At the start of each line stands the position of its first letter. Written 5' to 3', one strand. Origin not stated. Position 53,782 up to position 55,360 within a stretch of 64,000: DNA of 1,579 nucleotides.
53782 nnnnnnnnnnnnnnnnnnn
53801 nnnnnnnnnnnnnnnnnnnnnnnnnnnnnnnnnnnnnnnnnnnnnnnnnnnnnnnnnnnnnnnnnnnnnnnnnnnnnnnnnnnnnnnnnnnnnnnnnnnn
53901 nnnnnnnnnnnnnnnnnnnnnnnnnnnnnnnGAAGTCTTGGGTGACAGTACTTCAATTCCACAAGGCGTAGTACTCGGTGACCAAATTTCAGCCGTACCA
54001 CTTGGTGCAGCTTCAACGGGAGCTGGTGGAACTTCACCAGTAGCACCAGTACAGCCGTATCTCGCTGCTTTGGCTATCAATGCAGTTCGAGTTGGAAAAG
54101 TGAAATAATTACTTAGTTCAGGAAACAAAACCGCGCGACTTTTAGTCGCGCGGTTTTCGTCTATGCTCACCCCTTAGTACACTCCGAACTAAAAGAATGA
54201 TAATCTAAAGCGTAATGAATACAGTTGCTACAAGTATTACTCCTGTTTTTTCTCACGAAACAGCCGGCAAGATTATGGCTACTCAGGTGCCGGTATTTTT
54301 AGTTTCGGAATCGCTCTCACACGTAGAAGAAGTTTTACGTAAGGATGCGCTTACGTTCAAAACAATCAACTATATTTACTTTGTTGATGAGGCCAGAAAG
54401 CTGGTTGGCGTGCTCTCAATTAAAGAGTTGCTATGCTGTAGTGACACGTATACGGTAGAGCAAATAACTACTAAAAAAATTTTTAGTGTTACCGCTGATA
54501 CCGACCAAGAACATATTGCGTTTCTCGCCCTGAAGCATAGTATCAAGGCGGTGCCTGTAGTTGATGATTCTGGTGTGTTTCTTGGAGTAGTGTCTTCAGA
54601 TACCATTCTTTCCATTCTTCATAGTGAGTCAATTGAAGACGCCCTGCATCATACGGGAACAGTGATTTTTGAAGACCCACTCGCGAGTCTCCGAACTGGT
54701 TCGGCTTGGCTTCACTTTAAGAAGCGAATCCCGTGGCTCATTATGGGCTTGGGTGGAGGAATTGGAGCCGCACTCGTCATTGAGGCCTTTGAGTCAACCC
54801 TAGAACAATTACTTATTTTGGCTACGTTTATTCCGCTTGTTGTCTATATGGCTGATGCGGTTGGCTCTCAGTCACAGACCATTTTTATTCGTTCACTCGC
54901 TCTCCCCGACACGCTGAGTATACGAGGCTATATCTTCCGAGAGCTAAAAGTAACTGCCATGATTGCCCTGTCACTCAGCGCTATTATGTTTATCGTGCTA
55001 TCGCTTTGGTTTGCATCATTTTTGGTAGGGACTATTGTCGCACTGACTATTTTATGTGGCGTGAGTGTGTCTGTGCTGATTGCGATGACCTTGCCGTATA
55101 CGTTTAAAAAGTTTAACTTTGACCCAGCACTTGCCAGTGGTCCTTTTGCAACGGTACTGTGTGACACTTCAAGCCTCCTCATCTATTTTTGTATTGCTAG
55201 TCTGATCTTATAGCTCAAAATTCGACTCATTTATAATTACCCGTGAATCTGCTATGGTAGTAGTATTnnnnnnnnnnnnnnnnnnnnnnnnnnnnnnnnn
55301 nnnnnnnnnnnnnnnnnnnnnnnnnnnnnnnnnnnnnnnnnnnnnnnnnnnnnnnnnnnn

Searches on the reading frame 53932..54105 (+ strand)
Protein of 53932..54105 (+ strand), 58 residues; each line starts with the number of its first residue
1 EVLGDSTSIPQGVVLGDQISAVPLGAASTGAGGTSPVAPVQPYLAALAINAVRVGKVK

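Call 43: search_protein_families(library=ncbifam, proteins=[window:53932-54105:+], max_evalue=10)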
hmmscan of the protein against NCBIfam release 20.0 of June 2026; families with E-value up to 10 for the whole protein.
seq(58 aa): 1 family
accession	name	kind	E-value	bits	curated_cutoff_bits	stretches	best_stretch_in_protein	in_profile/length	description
NF058571.1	GVDTG_CTERM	domain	0.2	12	29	1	22-39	1-18/44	GVDTG sorting domain-containing protein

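Call 44: search_protein_families(library=pfam, proteins=[window:53932-54105:+], max_evalue=10)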
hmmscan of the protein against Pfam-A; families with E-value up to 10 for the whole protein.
seq(58 aa): 0 families

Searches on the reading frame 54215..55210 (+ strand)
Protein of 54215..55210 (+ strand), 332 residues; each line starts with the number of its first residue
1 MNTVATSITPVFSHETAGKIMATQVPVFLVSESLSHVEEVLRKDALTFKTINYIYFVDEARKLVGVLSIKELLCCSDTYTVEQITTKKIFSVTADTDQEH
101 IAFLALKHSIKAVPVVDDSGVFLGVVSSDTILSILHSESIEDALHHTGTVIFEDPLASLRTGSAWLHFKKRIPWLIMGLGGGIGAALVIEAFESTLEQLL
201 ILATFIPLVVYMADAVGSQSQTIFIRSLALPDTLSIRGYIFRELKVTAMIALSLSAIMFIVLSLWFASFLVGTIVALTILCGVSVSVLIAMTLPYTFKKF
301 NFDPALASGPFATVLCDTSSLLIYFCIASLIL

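Call 8: search_protein_families(library=ncbifam, proteins=[window:54215-55210:+], max_evalue=0.01)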
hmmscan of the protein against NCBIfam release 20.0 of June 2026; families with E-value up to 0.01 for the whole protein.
window:54215-55210:+ (332 aa): 14 families
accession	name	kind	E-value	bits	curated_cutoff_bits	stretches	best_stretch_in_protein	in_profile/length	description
TIGR00400.1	mgtE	equivalog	4.6e-62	210.2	232.75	1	11-331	127-446/450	magnesium transporter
TIGR01186.1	proV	subfamily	1.3e-08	34.4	326.6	1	48-137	270-359/363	betaine/proline/choline family ABC transporter ATP-binding protein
NF011442.0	PRK14869.1-4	equivalog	4.1e-07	28.8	400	1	80-132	71-123/543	putative manganese-dependent inorganic diphosphatase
NF038279.1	TF_CBS_SpxR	exception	2e-06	26.8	600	1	56-143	226-313/427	CBS-HotDog domain-containing transcription factor SpxR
TIGR01302.1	IMP_dehydrog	equivalog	2.7e-05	23.2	481.5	1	20-133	85-198/450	IMP dehydrogenase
NF041630.1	CBS_CbpB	equivalog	2.9e-05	24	125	1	86-141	18-74/143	cyclic-di-AMP-binding protein CbpB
NF005869.0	PRK07807.1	equivalog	8e-05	21.8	549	1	32-132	106-201/479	GuaB1 family IMP dehydrogenase-related protein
NF041552.1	TF_PrdR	equivalog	9e-05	21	795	1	35-144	23-133/577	sigma-54 dependent transcriptional regulator PrdR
NF053603.1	HhpR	exception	0.00026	20.3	520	1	58-132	40-114/282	CBS domain-containing high hydrostatic pressure regulator HhpR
NF011449.0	PRK14869.2-5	equivalog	0.00056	19.1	411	1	80-135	68-124/451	putative manganese-dependent inorganic diphosphatase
NF002505.0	PRK01862.1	equivalog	0.00087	18.1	482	1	49-134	476-569/577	ClcB-like voltage-gated chloride channel protein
NF007480.0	PRK10070.1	equivalog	0.0009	18.2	444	1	51-140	308-397/400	glycine betaine/L-proline ABC transporter ATP-binding protein ProV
NF052358.1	GMPRedGuaB1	equivalog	0.0025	17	675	1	46-132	115-201/479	GMP reductase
TIGR01303.1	IMP_DH_rel_1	equivalog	0.0048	15.8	562.75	1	49-130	116-197/475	GuaB1 family IMP dehydrogenase-related protein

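Call 9: search_protein_families(library=pfam, proteins=[window:54215-55210:+], max_evalue=0.01)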
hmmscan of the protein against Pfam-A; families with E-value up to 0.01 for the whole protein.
window:54215-55210:+ (332 aa): 2 families
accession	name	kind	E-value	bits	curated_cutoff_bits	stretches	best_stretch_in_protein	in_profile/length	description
PF01769.21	MgtE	-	2.3e-23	83.2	27.6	1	206-327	1-125/125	Divalent cation transporter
PF00571.33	CBS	-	6.8e-16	58.8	24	2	81-136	1-56/57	CBS domain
